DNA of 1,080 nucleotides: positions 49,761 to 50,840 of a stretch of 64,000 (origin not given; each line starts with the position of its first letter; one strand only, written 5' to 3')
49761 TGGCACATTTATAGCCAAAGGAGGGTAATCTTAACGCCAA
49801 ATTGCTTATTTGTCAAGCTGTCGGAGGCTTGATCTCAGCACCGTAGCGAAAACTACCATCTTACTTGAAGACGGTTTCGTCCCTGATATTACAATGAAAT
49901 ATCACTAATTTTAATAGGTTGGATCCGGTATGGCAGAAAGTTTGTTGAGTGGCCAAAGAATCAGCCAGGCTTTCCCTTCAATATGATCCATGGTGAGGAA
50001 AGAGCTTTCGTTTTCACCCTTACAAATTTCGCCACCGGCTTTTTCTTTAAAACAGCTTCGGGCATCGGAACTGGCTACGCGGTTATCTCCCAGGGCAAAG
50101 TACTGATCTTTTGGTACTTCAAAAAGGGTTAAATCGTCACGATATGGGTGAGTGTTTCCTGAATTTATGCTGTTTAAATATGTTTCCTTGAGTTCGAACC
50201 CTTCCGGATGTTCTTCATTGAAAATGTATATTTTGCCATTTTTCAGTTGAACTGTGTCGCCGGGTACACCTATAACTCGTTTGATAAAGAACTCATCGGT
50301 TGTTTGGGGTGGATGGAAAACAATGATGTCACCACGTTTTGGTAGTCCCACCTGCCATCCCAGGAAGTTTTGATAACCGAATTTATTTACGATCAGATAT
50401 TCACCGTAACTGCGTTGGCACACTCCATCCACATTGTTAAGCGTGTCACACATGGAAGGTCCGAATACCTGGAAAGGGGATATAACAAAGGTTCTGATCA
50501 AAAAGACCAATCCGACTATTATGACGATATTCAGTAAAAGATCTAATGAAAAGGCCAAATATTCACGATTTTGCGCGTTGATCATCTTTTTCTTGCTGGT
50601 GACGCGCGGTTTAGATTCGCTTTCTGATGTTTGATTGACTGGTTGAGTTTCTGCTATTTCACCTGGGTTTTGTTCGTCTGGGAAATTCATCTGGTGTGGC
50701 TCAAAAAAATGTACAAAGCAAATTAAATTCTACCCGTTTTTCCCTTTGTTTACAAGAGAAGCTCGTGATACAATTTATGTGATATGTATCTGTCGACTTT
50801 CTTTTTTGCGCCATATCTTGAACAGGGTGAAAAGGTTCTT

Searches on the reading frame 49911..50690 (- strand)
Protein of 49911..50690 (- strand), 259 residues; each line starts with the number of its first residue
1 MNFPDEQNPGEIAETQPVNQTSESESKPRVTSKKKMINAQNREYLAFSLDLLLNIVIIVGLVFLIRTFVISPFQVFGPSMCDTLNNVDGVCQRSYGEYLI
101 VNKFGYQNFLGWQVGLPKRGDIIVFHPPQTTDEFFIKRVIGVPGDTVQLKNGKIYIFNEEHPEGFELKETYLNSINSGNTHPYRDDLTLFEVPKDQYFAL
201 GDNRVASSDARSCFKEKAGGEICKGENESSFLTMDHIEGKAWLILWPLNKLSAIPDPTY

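Call 5: search_protein_families(library=pfam, proteins=[window:49911-50690:-], max_evalue=0.1)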
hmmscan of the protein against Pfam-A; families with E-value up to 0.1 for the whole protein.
window:49911-50690:- (259 aa): 1 family
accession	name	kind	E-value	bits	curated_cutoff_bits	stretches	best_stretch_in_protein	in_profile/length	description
PF10502.14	Peptidase_S26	-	3.1e-38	131.8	22.9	1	50-246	3-168/168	Signal peptidase, peptidase S26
